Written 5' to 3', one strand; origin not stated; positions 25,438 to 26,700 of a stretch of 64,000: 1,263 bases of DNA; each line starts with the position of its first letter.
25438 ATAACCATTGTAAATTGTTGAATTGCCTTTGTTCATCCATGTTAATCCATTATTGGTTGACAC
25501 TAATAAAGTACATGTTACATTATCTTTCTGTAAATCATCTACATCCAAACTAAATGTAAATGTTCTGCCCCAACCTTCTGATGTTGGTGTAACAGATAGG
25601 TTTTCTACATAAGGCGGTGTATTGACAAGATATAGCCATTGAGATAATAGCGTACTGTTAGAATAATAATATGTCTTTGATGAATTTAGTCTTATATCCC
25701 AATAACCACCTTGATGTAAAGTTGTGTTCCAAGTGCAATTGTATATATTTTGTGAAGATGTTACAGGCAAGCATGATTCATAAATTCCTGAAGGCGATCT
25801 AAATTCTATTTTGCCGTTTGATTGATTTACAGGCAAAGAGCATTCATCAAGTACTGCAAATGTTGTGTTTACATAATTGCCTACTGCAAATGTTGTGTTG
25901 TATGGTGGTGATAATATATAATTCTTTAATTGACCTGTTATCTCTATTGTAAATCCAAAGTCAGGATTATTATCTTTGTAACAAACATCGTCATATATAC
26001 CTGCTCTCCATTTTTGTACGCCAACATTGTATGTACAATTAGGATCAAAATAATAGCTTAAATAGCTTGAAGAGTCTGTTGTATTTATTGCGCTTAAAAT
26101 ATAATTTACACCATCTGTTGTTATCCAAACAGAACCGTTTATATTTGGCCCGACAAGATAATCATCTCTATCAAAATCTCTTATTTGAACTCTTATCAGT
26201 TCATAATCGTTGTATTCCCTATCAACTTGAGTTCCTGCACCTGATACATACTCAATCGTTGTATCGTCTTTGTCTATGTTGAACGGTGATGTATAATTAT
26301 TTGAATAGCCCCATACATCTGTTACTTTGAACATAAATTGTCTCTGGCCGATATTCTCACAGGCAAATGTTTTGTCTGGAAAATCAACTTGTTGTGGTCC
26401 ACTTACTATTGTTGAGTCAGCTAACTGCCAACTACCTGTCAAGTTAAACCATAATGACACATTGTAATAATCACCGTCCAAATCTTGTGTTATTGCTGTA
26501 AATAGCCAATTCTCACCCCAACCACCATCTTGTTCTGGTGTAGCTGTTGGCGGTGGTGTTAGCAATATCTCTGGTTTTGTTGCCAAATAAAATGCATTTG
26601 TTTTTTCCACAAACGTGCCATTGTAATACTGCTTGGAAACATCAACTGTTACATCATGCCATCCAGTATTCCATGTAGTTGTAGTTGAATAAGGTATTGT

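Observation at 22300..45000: About 21 diverged tandem copies of a ~350-aa tripartite Cys-bracketed module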

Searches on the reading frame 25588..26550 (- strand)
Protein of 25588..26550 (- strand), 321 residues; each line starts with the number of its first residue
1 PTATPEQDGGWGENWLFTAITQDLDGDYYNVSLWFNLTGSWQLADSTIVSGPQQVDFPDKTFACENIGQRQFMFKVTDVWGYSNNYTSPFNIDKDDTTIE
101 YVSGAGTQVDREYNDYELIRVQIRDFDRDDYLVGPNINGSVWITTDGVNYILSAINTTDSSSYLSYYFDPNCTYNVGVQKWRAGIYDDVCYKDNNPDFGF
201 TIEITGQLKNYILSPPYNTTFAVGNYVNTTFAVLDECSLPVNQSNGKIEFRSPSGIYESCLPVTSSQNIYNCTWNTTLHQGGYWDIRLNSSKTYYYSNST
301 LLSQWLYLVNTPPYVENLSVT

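Call 7: search_protein_families(library=pfam, proteins=[window:25588-26550:-], max_evalue=0.1)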
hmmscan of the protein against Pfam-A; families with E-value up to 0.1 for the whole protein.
window:25588-26550:- (321 aa): 0 families
